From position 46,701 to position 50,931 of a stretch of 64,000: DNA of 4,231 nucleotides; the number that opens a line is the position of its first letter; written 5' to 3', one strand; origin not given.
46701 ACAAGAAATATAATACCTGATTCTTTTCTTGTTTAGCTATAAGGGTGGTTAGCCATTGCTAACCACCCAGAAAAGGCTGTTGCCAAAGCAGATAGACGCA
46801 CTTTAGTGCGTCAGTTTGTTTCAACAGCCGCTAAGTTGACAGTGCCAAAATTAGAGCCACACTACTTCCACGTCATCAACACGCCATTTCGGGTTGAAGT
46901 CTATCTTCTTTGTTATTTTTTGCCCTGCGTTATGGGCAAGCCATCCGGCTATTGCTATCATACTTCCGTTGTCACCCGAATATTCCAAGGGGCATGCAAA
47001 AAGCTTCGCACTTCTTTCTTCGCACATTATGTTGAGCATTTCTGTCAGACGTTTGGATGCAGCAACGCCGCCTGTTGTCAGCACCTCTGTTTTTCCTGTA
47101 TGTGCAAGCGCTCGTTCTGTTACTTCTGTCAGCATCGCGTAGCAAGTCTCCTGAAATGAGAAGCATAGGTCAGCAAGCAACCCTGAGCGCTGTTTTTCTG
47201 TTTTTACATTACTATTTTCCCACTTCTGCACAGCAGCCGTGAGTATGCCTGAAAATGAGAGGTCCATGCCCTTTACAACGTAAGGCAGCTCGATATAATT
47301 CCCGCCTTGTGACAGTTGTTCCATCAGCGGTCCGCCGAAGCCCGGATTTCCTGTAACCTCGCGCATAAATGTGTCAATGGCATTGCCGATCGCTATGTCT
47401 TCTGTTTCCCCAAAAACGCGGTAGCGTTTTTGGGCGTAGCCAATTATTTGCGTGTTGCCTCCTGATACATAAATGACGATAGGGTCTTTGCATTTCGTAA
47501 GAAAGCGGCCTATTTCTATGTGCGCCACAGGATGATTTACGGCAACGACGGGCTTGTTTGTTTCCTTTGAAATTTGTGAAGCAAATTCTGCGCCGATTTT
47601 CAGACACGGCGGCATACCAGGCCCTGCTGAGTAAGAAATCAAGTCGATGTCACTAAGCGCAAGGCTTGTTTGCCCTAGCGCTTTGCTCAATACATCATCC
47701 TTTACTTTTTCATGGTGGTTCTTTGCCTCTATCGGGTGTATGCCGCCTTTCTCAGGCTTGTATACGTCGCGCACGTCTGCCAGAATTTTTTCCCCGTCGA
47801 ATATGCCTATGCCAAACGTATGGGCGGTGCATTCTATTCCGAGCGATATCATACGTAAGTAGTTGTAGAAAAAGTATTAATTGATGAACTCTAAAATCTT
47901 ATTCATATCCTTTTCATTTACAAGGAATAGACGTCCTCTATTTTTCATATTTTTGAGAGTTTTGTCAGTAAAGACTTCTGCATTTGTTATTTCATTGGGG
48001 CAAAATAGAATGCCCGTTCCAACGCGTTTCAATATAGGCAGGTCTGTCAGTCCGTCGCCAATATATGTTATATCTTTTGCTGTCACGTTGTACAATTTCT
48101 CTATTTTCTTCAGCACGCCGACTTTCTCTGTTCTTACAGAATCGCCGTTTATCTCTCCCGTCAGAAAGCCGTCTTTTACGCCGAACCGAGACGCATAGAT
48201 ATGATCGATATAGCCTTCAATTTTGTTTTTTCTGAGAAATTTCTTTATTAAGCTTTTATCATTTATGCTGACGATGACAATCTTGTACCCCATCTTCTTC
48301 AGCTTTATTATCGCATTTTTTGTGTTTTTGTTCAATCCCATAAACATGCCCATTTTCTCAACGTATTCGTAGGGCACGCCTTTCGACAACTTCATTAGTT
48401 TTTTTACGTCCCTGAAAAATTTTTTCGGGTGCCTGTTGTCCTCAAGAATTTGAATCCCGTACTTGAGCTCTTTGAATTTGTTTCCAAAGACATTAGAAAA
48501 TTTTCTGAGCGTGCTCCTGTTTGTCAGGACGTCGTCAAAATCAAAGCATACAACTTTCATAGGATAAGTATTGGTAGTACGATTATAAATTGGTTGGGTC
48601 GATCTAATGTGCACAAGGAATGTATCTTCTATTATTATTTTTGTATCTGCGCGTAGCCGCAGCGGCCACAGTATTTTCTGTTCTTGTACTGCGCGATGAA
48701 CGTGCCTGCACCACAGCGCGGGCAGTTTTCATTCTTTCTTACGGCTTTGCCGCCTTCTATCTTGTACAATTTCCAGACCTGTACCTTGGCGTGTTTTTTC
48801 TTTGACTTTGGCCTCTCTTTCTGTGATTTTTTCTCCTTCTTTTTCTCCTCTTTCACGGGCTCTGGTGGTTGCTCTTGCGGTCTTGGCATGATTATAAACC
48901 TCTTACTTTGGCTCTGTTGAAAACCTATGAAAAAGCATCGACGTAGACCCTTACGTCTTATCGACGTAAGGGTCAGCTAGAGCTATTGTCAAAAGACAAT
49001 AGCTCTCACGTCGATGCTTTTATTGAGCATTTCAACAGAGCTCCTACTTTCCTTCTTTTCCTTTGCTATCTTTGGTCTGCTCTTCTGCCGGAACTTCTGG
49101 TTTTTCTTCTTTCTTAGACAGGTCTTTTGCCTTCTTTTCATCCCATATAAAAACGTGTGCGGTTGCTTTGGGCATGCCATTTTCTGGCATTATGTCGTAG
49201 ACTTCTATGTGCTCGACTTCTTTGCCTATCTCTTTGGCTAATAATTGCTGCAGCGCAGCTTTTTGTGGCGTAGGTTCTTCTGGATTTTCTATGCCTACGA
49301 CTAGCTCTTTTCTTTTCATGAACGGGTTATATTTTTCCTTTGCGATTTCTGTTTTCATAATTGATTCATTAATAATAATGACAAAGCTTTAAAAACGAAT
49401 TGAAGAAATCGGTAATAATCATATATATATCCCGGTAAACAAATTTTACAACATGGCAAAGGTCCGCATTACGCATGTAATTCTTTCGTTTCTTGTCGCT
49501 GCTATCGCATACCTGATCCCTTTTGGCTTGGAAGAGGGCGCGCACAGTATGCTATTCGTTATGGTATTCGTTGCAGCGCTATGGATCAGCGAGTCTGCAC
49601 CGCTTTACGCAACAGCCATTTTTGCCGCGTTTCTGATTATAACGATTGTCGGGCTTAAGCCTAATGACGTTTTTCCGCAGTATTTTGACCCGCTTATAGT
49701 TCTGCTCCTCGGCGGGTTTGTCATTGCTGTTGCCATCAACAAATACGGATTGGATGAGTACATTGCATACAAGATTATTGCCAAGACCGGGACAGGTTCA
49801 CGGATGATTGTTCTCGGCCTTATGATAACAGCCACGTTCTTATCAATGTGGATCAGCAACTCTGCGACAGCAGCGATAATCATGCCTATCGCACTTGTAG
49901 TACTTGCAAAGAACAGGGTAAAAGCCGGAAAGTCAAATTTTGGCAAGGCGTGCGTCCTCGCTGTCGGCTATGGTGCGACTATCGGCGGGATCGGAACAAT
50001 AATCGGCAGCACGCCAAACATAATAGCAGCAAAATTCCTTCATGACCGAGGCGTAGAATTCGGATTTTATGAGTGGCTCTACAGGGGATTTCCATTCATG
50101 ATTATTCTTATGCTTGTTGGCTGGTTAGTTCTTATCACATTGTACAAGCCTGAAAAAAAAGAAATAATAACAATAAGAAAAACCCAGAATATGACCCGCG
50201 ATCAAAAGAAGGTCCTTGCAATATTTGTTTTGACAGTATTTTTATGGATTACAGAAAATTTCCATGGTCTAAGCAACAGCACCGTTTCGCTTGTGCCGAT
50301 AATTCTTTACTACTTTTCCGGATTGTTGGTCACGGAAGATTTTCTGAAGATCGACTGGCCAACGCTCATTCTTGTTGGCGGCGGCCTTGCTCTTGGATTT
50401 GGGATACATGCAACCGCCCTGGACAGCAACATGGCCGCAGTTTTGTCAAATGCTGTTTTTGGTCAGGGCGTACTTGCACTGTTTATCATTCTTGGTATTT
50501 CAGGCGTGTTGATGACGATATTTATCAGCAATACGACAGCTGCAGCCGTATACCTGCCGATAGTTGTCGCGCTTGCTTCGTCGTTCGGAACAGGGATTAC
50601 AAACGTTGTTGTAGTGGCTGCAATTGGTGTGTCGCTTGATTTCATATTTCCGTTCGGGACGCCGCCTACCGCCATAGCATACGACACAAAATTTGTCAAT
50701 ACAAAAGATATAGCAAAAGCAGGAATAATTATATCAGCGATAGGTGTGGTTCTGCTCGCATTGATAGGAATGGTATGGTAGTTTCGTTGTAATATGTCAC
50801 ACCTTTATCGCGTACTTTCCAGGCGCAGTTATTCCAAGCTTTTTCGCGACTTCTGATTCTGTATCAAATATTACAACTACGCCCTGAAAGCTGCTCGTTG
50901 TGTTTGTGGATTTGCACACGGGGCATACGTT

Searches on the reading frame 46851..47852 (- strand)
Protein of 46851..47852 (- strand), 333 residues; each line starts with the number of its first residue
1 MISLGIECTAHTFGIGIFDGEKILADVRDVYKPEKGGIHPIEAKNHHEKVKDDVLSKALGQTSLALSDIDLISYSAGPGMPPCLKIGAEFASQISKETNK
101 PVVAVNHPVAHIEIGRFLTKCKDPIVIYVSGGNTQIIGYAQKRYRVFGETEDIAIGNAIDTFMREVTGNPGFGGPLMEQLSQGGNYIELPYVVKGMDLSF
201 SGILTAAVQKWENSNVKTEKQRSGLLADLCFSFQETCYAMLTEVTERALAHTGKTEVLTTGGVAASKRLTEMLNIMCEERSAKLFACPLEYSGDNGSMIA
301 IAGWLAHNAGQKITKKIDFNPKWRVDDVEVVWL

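Call 64: search_protein_families(library=pfam, proteins=[window:46851-47852:-], max_evalue=0.0001)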
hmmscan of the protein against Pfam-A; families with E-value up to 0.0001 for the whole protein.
window:46851-47852:- (333 aa): 1 family
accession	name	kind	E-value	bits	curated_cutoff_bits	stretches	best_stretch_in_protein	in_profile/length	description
PF00814.31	TsaD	-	2.3e-69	234.5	24.8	1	23-300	2-263/264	tRNA N6-adenosine threonylcarbamoyltransferase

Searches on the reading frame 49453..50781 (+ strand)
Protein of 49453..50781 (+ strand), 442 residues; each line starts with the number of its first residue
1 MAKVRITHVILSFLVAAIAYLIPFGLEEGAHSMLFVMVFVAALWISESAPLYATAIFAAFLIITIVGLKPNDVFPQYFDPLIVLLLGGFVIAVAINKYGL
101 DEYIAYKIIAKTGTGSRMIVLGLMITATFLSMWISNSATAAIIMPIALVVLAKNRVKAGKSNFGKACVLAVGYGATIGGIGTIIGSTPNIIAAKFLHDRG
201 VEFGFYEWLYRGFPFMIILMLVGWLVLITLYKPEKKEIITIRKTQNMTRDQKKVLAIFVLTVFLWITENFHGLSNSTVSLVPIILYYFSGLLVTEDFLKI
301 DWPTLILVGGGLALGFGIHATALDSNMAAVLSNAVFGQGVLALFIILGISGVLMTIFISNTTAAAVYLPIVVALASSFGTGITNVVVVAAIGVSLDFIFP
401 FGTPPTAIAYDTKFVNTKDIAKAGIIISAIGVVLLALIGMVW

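Call 64: search_protein_families(library=pfam, proteins=[window:49453-50781:+], max_evalue=0.0001)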
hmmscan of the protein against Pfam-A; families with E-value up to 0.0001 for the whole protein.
window:49453-50781:+ (442 aa): 2 families
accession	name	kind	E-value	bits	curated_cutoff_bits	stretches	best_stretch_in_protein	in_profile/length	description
PF00939.25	Na_sulph_symp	-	9.8e-54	183.5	27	1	7-442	5-465/472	Sodium:sulfate symporter transmembrane region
PF03600.22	CitMHS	-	7.3e-48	163.8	31.9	1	42-392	2-336/336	Citrate transporter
